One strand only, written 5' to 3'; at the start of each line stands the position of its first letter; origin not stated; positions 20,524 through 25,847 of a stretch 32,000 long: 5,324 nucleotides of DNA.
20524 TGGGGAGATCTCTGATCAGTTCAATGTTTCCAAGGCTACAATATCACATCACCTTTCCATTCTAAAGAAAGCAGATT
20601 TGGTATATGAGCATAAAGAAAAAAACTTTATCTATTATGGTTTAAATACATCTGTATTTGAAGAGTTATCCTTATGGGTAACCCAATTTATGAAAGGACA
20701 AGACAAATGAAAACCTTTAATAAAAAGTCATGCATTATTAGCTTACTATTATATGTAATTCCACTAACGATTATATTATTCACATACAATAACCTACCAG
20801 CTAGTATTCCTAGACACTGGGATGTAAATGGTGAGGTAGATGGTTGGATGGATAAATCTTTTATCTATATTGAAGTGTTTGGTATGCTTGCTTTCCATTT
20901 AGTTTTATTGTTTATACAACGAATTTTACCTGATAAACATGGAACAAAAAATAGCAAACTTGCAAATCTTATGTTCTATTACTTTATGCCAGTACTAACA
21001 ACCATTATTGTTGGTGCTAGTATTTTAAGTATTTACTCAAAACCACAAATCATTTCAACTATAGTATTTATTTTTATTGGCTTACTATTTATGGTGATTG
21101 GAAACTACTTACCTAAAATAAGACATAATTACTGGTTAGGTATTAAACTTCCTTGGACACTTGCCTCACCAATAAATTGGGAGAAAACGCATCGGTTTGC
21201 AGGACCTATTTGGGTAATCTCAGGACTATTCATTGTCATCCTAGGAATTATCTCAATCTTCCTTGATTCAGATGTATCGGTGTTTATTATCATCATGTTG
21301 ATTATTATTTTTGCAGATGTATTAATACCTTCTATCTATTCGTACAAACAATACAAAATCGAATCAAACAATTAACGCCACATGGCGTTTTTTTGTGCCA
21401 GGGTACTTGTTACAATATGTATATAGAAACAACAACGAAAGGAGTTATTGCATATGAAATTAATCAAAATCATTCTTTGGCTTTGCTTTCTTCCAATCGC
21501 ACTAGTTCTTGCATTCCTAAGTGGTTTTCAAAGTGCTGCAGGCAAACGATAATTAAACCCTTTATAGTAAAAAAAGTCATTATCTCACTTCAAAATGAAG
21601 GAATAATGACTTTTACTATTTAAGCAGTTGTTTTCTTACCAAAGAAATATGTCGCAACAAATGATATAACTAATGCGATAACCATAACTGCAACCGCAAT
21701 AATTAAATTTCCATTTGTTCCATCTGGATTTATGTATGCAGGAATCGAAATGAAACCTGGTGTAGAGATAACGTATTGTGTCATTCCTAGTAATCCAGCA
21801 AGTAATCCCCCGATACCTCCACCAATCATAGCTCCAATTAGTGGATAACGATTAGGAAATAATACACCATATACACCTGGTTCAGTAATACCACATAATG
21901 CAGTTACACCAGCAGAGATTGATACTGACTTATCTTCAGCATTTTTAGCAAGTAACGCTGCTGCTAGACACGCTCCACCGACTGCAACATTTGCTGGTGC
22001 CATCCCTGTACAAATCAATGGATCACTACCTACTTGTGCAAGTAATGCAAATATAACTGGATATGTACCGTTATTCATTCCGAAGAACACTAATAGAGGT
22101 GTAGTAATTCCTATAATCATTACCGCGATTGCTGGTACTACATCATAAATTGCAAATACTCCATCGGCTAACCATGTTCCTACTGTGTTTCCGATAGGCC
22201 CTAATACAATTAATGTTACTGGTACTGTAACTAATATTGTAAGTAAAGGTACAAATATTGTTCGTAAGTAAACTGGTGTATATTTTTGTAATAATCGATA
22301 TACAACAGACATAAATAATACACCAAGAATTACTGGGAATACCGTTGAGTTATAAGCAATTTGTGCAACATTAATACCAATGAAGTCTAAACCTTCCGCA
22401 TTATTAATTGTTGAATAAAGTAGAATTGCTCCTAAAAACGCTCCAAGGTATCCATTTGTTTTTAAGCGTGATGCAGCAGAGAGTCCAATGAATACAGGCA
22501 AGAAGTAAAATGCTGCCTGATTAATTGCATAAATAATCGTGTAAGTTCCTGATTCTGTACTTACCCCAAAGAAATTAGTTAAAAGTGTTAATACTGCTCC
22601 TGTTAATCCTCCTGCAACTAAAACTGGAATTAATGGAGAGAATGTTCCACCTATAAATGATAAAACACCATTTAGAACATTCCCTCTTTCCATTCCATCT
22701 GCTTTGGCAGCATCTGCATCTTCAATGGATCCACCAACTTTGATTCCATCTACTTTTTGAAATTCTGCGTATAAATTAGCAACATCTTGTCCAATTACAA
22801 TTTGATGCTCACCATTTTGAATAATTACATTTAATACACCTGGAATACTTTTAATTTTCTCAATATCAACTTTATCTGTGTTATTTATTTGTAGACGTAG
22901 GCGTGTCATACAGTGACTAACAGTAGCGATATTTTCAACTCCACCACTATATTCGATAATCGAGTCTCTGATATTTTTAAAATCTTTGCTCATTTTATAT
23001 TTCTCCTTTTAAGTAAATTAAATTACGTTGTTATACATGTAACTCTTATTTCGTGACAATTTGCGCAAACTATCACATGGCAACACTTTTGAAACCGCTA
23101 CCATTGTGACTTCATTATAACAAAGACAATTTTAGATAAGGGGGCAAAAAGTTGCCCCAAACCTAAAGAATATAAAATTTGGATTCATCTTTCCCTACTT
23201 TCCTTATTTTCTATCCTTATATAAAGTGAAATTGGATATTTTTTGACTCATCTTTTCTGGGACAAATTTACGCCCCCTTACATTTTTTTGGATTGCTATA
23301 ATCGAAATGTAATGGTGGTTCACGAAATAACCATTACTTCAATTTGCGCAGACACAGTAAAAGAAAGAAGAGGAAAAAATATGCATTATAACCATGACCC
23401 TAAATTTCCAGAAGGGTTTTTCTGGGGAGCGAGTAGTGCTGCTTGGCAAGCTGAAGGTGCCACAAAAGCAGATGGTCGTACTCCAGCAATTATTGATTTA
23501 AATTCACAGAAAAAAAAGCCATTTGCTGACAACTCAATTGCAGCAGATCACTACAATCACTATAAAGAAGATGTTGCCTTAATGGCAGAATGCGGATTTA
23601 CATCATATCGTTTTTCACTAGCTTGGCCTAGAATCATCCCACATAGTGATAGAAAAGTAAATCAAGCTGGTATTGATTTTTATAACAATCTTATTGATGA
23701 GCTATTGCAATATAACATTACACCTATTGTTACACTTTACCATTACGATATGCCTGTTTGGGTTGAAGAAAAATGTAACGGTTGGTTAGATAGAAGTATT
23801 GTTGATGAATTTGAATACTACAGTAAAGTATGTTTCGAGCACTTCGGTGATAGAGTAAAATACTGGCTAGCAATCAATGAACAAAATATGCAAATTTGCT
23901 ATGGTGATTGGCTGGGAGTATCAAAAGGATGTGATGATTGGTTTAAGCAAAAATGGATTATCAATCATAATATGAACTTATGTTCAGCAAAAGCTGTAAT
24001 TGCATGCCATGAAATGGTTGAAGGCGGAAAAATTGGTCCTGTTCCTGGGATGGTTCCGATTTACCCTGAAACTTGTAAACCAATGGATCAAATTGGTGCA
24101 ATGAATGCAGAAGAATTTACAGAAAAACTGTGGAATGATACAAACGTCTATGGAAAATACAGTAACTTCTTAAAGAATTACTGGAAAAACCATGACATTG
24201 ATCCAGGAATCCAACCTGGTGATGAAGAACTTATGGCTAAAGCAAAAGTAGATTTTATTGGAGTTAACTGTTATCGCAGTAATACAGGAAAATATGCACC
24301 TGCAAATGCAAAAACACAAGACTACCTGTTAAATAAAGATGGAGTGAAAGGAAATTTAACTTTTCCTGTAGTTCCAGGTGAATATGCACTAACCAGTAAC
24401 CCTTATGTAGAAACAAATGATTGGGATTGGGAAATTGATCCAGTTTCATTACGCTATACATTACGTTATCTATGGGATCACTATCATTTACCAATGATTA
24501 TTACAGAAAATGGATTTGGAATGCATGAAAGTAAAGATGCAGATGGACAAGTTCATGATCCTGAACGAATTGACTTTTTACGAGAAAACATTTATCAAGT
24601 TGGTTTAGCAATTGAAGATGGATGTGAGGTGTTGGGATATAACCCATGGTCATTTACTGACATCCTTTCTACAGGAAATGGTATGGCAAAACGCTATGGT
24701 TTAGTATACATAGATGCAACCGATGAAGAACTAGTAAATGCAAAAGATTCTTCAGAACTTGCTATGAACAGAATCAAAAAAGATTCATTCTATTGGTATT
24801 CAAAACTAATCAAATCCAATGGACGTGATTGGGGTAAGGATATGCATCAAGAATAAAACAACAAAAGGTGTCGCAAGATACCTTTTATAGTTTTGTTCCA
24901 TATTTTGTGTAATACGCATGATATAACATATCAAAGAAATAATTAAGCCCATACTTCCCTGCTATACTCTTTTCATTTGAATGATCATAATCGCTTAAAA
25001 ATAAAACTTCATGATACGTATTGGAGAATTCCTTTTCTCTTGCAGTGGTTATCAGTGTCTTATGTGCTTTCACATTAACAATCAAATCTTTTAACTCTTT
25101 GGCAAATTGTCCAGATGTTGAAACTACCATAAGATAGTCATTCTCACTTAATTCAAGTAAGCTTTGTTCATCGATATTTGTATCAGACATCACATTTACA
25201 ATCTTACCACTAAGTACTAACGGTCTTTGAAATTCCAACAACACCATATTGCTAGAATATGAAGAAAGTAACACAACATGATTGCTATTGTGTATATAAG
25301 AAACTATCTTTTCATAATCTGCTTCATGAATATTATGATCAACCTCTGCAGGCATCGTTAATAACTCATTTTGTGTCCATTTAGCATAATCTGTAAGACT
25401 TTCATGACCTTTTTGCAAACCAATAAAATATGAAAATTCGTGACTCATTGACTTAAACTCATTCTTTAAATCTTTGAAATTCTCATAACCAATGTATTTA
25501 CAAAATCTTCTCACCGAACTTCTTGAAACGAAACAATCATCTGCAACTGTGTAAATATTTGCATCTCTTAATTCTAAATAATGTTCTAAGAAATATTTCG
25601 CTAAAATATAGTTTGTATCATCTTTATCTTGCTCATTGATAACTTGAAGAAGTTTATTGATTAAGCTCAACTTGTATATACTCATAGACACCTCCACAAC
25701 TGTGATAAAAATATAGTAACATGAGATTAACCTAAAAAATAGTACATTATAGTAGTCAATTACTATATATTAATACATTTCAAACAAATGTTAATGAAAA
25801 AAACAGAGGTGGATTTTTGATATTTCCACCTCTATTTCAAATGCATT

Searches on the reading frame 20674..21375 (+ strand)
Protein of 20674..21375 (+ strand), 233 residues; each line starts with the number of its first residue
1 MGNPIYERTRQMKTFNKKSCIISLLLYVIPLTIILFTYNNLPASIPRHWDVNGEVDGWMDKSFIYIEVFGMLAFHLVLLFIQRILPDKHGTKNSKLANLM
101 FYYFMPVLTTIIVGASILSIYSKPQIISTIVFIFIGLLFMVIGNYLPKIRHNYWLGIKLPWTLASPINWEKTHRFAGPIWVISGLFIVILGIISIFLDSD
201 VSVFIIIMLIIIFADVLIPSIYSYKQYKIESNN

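Call 59: search_protein_families(library=pfam, proteins=[window:20674-21375:+], max_evalue=0.00001)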
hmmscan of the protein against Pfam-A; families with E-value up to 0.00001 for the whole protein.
window:20674-21375:+ (233 aa): 2 families
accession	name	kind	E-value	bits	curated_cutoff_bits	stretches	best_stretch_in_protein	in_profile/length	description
PF13630.11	SdpI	-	6.3e-20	71.5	28.2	1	148-223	1-71/71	SdpI/YfhL protein family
PF07853.16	DUF1648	-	2.1e-12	47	28.7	1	25-65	1-42/49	Domain of unknown function (DUF1648)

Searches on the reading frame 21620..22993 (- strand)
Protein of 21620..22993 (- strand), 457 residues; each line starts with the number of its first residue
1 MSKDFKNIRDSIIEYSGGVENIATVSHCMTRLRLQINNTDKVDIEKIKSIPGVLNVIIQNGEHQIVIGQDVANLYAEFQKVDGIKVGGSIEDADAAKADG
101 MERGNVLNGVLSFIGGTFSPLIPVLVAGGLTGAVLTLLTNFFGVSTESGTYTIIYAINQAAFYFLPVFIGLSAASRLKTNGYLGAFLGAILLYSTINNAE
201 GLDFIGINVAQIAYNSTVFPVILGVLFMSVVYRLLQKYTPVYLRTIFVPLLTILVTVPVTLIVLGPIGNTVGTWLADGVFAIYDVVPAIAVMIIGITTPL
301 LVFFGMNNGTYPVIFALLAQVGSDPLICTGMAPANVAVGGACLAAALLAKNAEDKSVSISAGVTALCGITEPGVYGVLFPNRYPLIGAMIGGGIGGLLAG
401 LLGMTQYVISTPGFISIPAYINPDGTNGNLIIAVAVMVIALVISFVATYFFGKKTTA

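Call 59: search_protein_families(library=pfam, proteins=[window:21620-22993:-], max_evalue=0.00001)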
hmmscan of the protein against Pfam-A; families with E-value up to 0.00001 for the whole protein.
window:21620-22993:- (457 aa): 2 families
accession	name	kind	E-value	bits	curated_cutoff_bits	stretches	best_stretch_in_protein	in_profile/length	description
PF02378.23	PTS_EIIC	-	7.2e-32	111.2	30.7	1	116-392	2-319/319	Phosphotransferase system, EIIC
PF00367.25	PTS_EIIB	-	4.8e-13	48.7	27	1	11-43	2-34/34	phosphotransferase system, EIIB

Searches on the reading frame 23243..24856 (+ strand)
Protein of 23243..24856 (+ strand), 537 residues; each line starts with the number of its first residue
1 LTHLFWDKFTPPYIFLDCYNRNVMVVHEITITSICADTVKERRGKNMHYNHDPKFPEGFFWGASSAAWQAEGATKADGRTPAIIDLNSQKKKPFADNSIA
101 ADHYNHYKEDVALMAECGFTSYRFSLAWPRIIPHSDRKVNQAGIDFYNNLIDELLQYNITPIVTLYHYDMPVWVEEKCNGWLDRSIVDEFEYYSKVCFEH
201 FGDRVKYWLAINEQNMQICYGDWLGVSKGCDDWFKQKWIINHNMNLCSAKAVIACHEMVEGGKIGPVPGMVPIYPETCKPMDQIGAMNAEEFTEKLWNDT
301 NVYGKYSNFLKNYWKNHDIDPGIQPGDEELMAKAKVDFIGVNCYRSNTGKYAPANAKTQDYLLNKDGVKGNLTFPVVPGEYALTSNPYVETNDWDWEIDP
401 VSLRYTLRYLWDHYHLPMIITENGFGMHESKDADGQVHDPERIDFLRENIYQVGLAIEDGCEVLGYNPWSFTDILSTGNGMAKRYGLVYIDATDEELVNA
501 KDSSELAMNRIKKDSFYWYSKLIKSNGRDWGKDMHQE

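Call 59: search_protein_families(library=pfam, proteins=[window:23243-24856:+], max_evalue=0.00001)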
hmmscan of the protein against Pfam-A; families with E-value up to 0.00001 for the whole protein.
window:23243-24856:+ (537 aa): 1 family
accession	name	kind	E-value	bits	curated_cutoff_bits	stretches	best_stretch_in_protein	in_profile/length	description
PF00232.24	Glyco_hydro_1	-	3.2e-125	418.6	22.6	1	54-527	4-452/453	Glycosyl hydrolase family 1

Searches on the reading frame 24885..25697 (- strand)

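Call 59: search_protein_families(library=pfam, proteins=[window:24885-25697:-], max_evalue=0.00001)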
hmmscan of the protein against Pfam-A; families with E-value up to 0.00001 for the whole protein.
window:24885-25697:- (270 aa): 1 family
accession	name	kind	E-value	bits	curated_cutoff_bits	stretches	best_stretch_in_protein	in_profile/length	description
PF01418.23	HTH_6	-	1e-08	35.5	28.3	1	31-82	20-71/77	Helix-turn-helix domain, rpiR family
